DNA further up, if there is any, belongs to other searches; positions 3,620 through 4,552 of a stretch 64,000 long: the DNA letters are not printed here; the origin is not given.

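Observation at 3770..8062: Teichoic-acid-like phospho-alcohol decoration operon in a diderm: IspD/TarI-like, TagF-like, LicC-like, tandem LicD, GT42 sialyltransferase-like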

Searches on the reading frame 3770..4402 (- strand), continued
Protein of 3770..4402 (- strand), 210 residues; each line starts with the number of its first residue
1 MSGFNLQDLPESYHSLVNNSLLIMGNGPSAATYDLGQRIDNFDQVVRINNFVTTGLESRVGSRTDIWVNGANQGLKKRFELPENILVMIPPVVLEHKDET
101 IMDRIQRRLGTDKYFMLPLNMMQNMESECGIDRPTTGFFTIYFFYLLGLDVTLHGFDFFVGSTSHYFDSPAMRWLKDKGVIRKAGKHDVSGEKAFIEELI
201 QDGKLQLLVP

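Call 23: search_protein_families(library=ncbifam, proteins=[L001:7607-8902:+, L009:1031-1720:+, L005:6343-7023:+, L009:1717-2397:+], max_evalue=0.00001)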
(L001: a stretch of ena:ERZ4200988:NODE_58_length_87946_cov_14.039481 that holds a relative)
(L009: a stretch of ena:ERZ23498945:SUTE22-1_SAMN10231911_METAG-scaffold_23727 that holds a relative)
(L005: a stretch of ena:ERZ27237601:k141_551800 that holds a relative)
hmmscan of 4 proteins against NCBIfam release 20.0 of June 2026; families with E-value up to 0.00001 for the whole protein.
L001:7607-8902:+ (431 aa): 196 families (the best 25 are shown)
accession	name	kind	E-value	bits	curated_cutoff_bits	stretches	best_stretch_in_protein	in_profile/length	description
TIGR00453.1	ispD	equivalog_domain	2.3e-56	190.7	181.3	1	3-212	1-218/219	2-C-methyl-D-erythritol 4-phosphate cytidylyltransferase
NF001186.0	PRK00155.2-3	equivalog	3.4e-41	141.1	253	1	2-211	5-220/224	2-C-methyl-D-erythritol 4-phosphate cytidylyltransferase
NF006899.0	PRK09382.1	equivalog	1.8e-40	139.3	417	1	4-221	9-228/387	bifunctional 2-C-methyl-D-erythritol 4-phosphate cytidylyltransferase/2-C-methyl-D-erythritol 2,4-cyclodiphosphate synthase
NF001183.0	PRK00155.1-3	subfamily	2.4e-39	135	166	1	1-214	1-232/237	D-ribitol-5-phosphate cytidylyltransferase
NF009924.0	PRK13385.1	subfamily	2e-33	115.9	342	1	4-214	5-224/230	2-C-methyl-D-erythritol 4-phosphate cytidylyltransferase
NF009466.0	PRK12826.1-2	subfamily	5.3e-29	101.4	222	1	274-397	79-205/248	3-oxoacyl-ACP reductase FabG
NF006509.0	PRK08945.1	equivalog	2.4e-27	95.7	269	1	276-416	93-235/248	YciK family oxidoreductase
NF006074.0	PRK08220.1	equivalog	1.5e-25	90.2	312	1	274-392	73-193/251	2,3-dihydro-2,3-dihydroxybenzoate dehydrogenase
NF005075.0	PRK06500.1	equivalog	1.9e-24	86.4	336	1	275-388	79-192/249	SDR family oxidoreductase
NF005559.1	PRK07231.1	subfamily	1.6e-23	83.5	215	1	276-389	80-196/249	glucose 1-dehydrogenase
NF009464.0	PRK12824.1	subfamily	2.6e-23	83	269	1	274-392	78-198/245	3-oxoacyl-ACP reductase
TIGR01963.1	PHB_DH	subfamily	1.6e-22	80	307.05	1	275-410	77-214/255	3-hydroxybutyrate dehydrogenase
NF006073.0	PRK08219.1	equivalog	1.8e-22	80.2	218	1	275-421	70-220/227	SDR family oxidoreductase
TIGR01830.1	3oxo_ACP_reduc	equivalog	5.2e-22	78.7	297.75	1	275-391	75-193/239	3-oxoacyl-[acyl-carrier-protein] reductase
TIGR04316.1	dhbA_paeA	equivalog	1.7e-21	77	300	1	275-392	74-193/250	2,3-dihydro-2,3-dihydroxybenzoate dehydrogenase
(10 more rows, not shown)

L009:1031-1720:+ (229 aa): 7 families
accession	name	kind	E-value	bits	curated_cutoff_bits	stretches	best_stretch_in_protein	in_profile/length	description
TIGR00453.1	ispD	equivalog_domain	1.6e-51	174.9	181.3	1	4-223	2-217/219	2-C-methyl-D-erythritol 4-phosphate cytidylyltransferase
NF001186.0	PRK00155.2-3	equivalog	1.9e-41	142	253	1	3-226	6-223/224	2-C-methyl-D-erythritol 4-phosphate cytidylyltransferase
NF006899.0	PRK09382.1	equivalog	1.8e-39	136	417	1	4-227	9-222/387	bifunctional 2-C-methyl-D-erythritol 4-phosphate cytidylyltransferase/2-C-methyl-D-erythritol 2,4-cyclodiphosphate synthase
NF001183.0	PRK00155.1-3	subfamily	4.1e-36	124.4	166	1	1-228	1-234/237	D-ribitol-5-phosphate cytidylyltransferase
NF009924.0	PRK13385.1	subfamily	9.5e-35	120.3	342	1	3-225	4-223/230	2-C-methyl-D-erythritol 4-phosphate cytidylyltransferase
NF001457.0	PRK00317.1-3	equivalog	4.7e-09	36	164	1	2-52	2-50/200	molybdenum cofactor guanylyltransferase MobA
TIGR00454.1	TIGR00454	hypoth_equivalog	4.6e-07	29.9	174.7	1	4-139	3-125/183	TIGR00454 family protein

L005:6343-7023:+ (226 aa): 11 families
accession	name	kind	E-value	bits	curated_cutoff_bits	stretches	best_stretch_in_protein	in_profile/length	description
TIGR00453.1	ispD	equivalog_domain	4.3e-59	199.6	181.3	1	12-220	2-218/219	2-C-methyl-D-erythritol 4-phosphate cytidylyltransferase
NF001186.0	PRK00155.2-3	equivalog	5e-47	160.2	253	1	10-222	5-223/224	2-C-methyl-D-erythritol 4-phosphate cytidylyltransferase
NF006899.0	PRK09382.1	equivalog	1.4e-44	152.8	417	1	11-221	8-220/387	bifunctional 2-C-methyl-D-erythritol 4-phosphate cytidylyltransferase/2-C-methyl-D-erythritol 2,4-cyclodiphosphate synthase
NF009924.0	PRK13385.1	subfamily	5.8e-32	111.1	342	1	11-219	4-221/230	2-C-methyl-D-erythritol 4-phosphate cytidylyltransferase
NF001183.0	PRK00155.1-3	subfamily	2.6e-27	95.6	166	1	11-223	3-233/237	D-ribitol-5-phosphate cytidylyltransferase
NF010939.0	PRK14359.1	equivalog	1.5e-07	30.4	592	1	12-121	5-115/430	bifunctional UDP-N-acetylglucosamine diphosphorylase/glucosamine-1-phosphate N-acetyltransferase GlmU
TIGR03310.1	matur_MocA_YgfJ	equivalog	2.6e-07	30.8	186.45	1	12-122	2-113/188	molybdenum cofactor cytidylyltransferase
NF010933.0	PRK14353.1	equivalog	7e-07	28.2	505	1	8-129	4-129/453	bifunctional UDP-N-acetylglucosamine diphosphorylase/glucosamine-1-phosphate N-acetyltransferase GlmU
TIGR01173.1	glmU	equivalog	5e-06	25.6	366.85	1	12-122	3-115/452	bifunctional UDP-N-acetylglucosamine diphosphorylase/glucosamine-1-phosphate N-acetyltransferase GlmU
NF010932.0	PRK14352.1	equivalog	6.1e-06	25.1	611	1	10-122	7-124/488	bifunctional UDP-N-acetylglucosamine diphosphorylase/glucosamine-1-phosphate N-acetyltransferase GlmU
NF041135.1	IPPtranDIPPsyn_Thcocales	equivalog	7.4e-06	25.2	580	1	11-68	2-57/419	bifunctional L-myo-inositol-1-phosphate cytidylyltransferase/CDP-L-myo-inositol myo-inositolphosphotransferase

L009:1717-2397:+ (226 aa): 13 families
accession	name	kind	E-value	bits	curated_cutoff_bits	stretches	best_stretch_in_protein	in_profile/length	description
NF041135.1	IPPtranDIPPsyn_Thcocales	equivalog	1.8e-14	53.5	580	1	1-223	1-217/419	bifunctional L-myo-inositol-1-phosphate cytidylyltransferase/CDP-L-myo-inositol myo-inositolphosphotransferase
TIGR03992.1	Arch_glmU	subfamily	3.3e-14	52.6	292.1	1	1-126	1-131/393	bifunctional sugar-1-phosphate nucleotidylyltransferase/acetyltransferase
NF038362.1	Sden_1164_fam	equivalog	4.9e-14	52.4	300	1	3-170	4-192/266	Sden_1164 family protein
NF041313.1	UDPGP_AglF_Halo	equivalog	3.6e-11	43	400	1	1-131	1-137/234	UTP--glucose-1-phosphate uridylyltransferase AglF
NF049965.1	GlMnHpPGnyltfHddC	equivalog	1.6e-10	41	300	1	1-170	1-175/221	D-glycero-D-manno-heptose 1-phosphate guanosyltransferase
TIGR01173.1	glmU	equivalog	3.8e-10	39.2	366.85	1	1-129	1-131/452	bifunctional UDP-N-acetylglucosamine diphosphorylase/glucosamine-1-phosphate N-acetyltransferase GlmU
NF041173.1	Sug_nt_acttase_Thmprot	equivalog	2.2e-09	36.8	600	1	1-177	1-182/405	bifunctional sugar-1-phosphate nucleotidylyltransferase/acetyltransferase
NF045665.1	NTPtran_DVU1551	equivalog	2.3e-09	36.7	315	1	1-89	1-86/359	DVU_1551 family NTP transferase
NF010937.0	PRK14357.1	equivalog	1.4e-08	34.1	658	1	1-114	1-112/448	bifunctional UDP-N-acetylglucosamine diphosphorylase/glucosamine-1-phosphate N-acetyltransferase GlmU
NF010936.0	PRK14356.1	equivalog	2.4e-07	30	666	1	3-103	8-109/456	bifunctional UDP-N-acetylglucosamine diphosphorylase/glucosamine-1-phosphate N-acetyltransferase GlmU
TIGR03310.1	matur_MocA_YgfJ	equivalog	4.3e-07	30.1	186.45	1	3-113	2-112/188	molybdenum cofactor cytidylyltransferase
NF010940.0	PRK14360.1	equivalog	9.2e-07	27.7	602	1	4-103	5-105/452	bifunctional UDP-N-acetylglucosamine diphosphorylase/glucosamine-1-phosphate N-acetyltransferase GlmU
TIGR00453.1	ispD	equivalog_domain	2e-06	27.4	181.3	1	3-89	2-87/219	2-C-methyl-D-erythritol 4-phosphate cytidylyltransferase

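Call 45: search_solved_structures(query=A4, max_evalue=1, show_alignments=1)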
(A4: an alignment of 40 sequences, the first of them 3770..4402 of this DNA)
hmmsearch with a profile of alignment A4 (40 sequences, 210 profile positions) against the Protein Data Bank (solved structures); distinct sequences matched with E-value up to 1: 17.
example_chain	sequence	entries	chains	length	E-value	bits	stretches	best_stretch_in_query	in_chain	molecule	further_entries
2wml_A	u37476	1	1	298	1.6e-07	34.1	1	19-65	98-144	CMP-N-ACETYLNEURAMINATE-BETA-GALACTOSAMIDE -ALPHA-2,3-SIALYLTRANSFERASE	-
2wnb_A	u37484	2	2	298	1.6e-07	34.1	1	19-65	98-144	CMP-N-acetylneuraminate-beta-galactosamide-alpha-2,3-sialyltransferase 1 | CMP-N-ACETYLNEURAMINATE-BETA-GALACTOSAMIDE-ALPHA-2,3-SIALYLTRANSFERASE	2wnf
2drj_A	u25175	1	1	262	2.4e-05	27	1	131-194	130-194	Alpha-2,3/8-sialyltransferase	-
1ro8_A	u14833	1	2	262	2.5e-05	27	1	131-194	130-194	alpha-2,3/8-sialyltransferase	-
2x61_A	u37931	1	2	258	4.6e-05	26.1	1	131-194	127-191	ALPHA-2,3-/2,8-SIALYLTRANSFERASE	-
1ro7_A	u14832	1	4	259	4.6e-05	26.1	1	131-194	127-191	alpha-2,3/8-sialyltransferase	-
2x62_A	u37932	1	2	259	4.7e-05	26.1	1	131-194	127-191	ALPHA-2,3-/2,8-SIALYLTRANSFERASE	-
2wqq_A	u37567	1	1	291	5.8e-05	25.8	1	131-194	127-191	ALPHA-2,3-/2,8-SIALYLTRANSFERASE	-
2x63_A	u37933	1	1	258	6.5e-05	25.6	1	131-194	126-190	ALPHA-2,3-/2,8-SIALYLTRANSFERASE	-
6apj_A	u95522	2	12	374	6.7e-05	25.6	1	21-67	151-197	Alpha-N-acetylgalactosaminide alpha-2,6-sialyltransferase 2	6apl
4mps_A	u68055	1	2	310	0.00017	24.2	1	19-67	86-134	Beta-galactoside alpha-2,6-sialyltransferase 1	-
5bo6_A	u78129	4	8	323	0.0014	21.2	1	19-66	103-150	Sia-alpha-2,3-Gal-beta-1,4-GlcNAc-R:alpha 2,8-sialyltransferase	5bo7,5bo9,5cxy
5bo8_A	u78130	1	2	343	0.0016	21.1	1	19-66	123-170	Sia-alpha-2,3-Gal-beta-1,4-GlcNAc-R:alpha 2,8-sialyltransferase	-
6qvs_A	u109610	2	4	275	0.0019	20.8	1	22-68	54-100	Beta-galactoside alpha-2,6-sialyltransferase 1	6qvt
4js1_A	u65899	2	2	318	0.0026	20.4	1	22-68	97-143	Beta-galactoside alpha-2,6-sialyltransferase 1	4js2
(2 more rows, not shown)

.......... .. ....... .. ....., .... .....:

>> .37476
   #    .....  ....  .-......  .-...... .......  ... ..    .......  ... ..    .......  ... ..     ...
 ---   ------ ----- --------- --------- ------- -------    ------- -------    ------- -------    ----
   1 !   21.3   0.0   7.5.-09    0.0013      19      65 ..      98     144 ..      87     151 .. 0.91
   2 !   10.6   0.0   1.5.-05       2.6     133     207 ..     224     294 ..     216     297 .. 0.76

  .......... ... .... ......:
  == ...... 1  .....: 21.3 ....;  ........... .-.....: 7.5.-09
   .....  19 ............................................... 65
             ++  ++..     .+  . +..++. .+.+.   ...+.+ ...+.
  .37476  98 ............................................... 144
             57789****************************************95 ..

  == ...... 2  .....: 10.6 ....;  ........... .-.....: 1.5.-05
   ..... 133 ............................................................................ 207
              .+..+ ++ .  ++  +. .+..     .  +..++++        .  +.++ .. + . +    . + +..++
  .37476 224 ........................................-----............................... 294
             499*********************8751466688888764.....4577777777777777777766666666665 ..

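Call 48: search_solved_structures(query=L001:7607-8902:+, max_evalue=0.00001)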
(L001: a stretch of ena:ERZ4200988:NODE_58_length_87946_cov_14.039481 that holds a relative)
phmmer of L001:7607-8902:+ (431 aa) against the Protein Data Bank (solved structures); distinct sequences matched with E-value up to 0.00001: 423 (the best 60 are shown).
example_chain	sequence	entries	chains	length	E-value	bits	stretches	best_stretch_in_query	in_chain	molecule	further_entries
3f1c_A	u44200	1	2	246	1.3e-31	113.3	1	4-214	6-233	Putative 2-C-methyl-D-erythritol 4-phosphate cytidylyltransferase 2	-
5ddt_A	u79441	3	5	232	3e-31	112.2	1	5-214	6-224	2-C-methyl-D-erythritol 4-phosphate cytidylyltransferase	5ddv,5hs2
4jis_A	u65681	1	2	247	4e-31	111.8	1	4-214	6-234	ribitol-5-phosphate cytidylyltransferase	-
1vpa_A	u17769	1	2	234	9.8e-31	110.5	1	1-212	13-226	2-C-methyl-D-erythritol 4-phosphate cytidylyltransferase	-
2ycm_A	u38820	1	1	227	1.4e-25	93.5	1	4-213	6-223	2-C-METHYL-D-ERYTHRITOL 4-PHOSPHATE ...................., CHLOROPLASTIC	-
2yc3_A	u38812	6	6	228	1.4e-25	93.5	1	4-213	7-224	2-C-METHYL-D-ERYTHRITOL 4-PHOSPHATE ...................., CHLOROPLASTIC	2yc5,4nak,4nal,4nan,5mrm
1w77_A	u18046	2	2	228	1.9e-25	93.1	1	4-213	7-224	2C-METHYL-D-ERYTHRITOL 4-PHOSPHATE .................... | 2-C-methyl-D-erythritol 4-phosphate cytidylyltransferase, chloroplastic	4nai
5mrn_A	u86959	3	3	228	4.9e-25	91.7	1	4-213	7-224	2-C-methyl-D-erythritol 4-phosphate cytidylyltransferase, chloroplastic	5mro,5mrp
5mrq_A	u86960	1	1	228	1.8e-24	89.9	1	4-213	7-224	2-C-methyl-D-erythritol 4-phosphate cytidylyltransferase, chloroplastic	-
4kt7_A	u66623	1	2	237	1.3e-23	87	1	4-212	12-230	2-C-methyl-D-erythritol 4-phosphate cytidylyltransferase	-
2vsh_A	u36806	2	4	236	2.3e-23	86.2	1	4-211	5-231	2-C-METHYL-D-ERYTHRITOL 4-PHOSPHATE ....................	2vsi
6xhp_A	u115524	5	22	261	5.1e-23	85.1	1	2-212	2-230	Ribitol-5-phosphate cytidylyltransferase 1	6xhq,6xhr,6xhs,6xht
1vgz_A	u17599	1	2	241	1.6e-22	83.4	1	2-210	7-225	4-diphosphocytidyl-2C-methyl-D-erythritol synthase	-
1vgw_A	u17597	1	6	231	1.6e-22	83.4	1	2-210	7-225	4-diphosphocytidyl-2C-methyl-D-erythritol synthase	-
7kmw_A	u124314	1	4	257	2.6e-20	76.1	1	4-213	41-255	2-C-methyl-D-erythritol 4-phosphate cytidylyltransferase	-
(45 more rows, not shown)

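Call 53: predict_structure(alignment_id=A4)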
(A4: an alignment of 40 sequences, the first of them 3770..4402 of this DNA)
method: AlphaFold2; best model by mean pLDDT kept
length: 210 residues; sequences in the alignment: 40
mean_pLDDT: 87.1   pTM: 0.86
mean pLDDT of the five models: 87.1, 86.6, 83.4, 82.8, 81.2
residues with pLDDT >= 90: 119; 70-90: 72; 50-70: 18; < 50: 1
segments of 3 or more residues with pLDDT < 50: none
pLDDT, mean of each block of 10 residues (from residue 1): 83 93 94 96 94 92 93 63 90 78 85 91 92 89 96 86 80 79 68 93 94
secondary structure, 60 per line:
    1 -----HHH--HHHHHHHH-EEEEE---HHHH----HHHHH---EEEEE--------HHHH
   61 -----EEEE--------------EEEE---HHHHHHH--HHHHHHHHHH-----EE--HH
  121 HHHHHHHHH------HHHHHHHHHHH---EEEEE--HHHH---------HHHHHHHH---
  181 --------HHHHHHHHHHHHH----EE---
elements in order: H11-18 E20-24 H28-31 H36-40 E44-48 H57-60 E66-69 E84-87 H91-97 H100-109 H119-129 H136-146 E150-154 H157-160 H170-177 H189-201

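Call 56: fold_search(model_id=the predicted structure, library=pdb)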
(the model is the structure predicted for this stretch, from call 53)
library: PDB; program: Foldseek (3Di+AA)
matches with E <= 10: 1456; with E <= 0.001: 30
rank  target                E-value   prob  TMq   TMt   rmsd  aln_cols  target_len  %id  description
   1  6apl_E                7.9e-09  1.00  0.63  0.48   4.2       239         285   18  Crystal Structure of human ST6GALNAC2 in complex with CMP (released 2017-12-20)
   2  6apl_A                8.9e-09  1.00  0.64  0.47   4.4       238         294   19  Crystal Structure of human ST6GALNAC2 in complex with CMP (released 2017-12-20)
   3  5bo9_A                9.5e-09  1.00  0.64  0.49   6.4       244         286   18  Structure of human sialyltransferase ST8SiaIII in complex with CMP-3FNeu5Ac and Sia-6S-LacNAc (released 2015-07-15)
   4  6apj_C                3.3e-08  1.00  0.65  0.49   7.5       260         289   19  Crystal Structure of human ST6GALNAC2 (released 2017-12-20)
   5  6apl_D                5.5e-08  1.00  0.64  0.46   7.6       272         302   19  Crystal Structure of human ST6GALNAC2 in complex with CMP (released 2017-12-20)
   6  2wml                  5.9e-08  1.00  0.67  0.52   3.9       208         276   20  Crystal Structure of a Mammalian Sialyltransferase (released 2009-10-13)
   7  6apl_F                7.1e-08  1.00  0.62  0.47   4.8       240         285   18  Crystal Structure of human ST6GALNAC2 in complex with CMP (released 2017-12-20)
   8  6apj_D                7.5e-08  1.00  0.66  0.49   7.5       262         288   18  Crystal Structure of human ST6GALNAC2 (released 2017-12-20)
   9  6apl_C                1.0e-07  1.00  0.64  0.46   4.5       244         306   20  Crystal Structure of human ST6GALNAC2 in complex with CMP (released 2017-12-20)
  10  2wnb_A                1.3e-07  1.00  0.65  0.51   4.0       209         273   20  Crystal Structure of a Mammalian Sialyltransferase in complex with disaccharide and CMP (released 2009-10-13)
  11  2wnf_A                1.4e-07  1.00  0.65  0.51   4.0       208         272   19  Crystal Structure of a Mammalian Sialyltransferase in complex with Gal-beta-1-3GalNAc-ortho-nitrophenol (released 2009-10-13)
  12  5bo8_B                1.7e-07  1.00  0.57  0.45   8.0       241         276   17  Structure of human sialyltransferase ST8SiaIII (released 2015-07-15)
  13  5bo6_A                2.1e-07  1.00  0.64  0.48   6.8       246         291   17  Structure of human sialyltransferase ST8SiaIII in complex with CDP (released 2015-07-15)
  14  5bo8_A                2.1e-07  1.00  0.58  0.45   8.0       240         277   15  Structure of human sialyltransferase ST8SiaIII (released 2015-07-15)
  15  6apl_B                2.3e-07  1.00  0.64  0.46   4.5       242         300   19  Crystal Structure of human ST6GALNAC2 in complex with CMP (released 2017-12-20)
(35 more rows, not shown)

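Call 79: search_protein_representatives(alignment_id=A4)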
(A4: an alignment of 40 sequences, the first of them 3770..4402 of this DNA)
Query: 40 sequences, 210 profile positions. Proteins with E-value up to 0.001 (for the whole library): 4247; up to 1e-10: 1022; up to 1e-30: 24. The best 150 are listed.
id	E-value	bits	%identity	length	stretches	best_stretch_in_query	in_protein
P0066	1.6e-97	341.3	-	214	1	4-209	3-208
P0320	2.0e-74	265.8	-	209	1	8-208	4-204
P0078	6.5e-66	238.0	-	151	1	60-209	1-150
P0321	7.8e-64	231.2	-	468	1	16-209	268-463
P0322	5.9e-63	228.3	-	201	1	18-209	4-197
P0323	3.0e-57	209.7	-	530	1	17-208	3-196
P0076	1.3e-56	207.6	-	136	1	1-136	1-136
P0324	1.1e-54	201.3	-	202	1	16-175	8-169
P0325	6.2e-52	192.3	-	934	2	16-170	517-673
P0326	5.1e-47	176.3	-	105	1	1-105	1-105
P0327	2.1e-46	174.3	-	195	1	17-209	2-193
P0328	9.9e-42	159.0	-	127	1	88-209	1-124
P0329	1.5e-40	155.2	-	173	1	17-145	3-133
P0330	2.6e-36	141.3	-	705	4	117-209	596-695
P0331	3.5e-35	137.6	-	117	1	17-126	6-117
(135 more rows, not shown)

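Call 81: list_cluster_members(proteins=[P0001, P0200])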
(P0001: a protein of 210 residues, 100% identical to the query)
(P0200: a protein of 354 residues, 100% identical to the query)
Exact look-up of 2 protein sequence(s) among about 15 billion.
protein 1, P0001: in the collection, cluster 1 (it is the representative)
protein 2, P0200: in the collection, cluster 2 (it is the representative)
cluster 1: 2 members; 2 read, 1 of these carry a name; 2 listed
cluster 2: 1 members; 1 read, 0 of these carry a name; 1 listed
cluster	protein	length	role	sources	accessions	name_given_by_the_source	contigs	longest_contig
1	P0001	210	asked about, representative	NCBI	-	-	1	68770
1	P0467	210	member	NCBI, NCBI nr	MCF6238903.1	MAG: glycosyltransferase family 29 protein [Candidatus Marinimicrobia bacterium] | glycosyltransferase family 29 protein [Candidatus Neomarinimicrobiota bacterium]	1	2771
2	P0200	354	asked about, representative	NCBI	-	-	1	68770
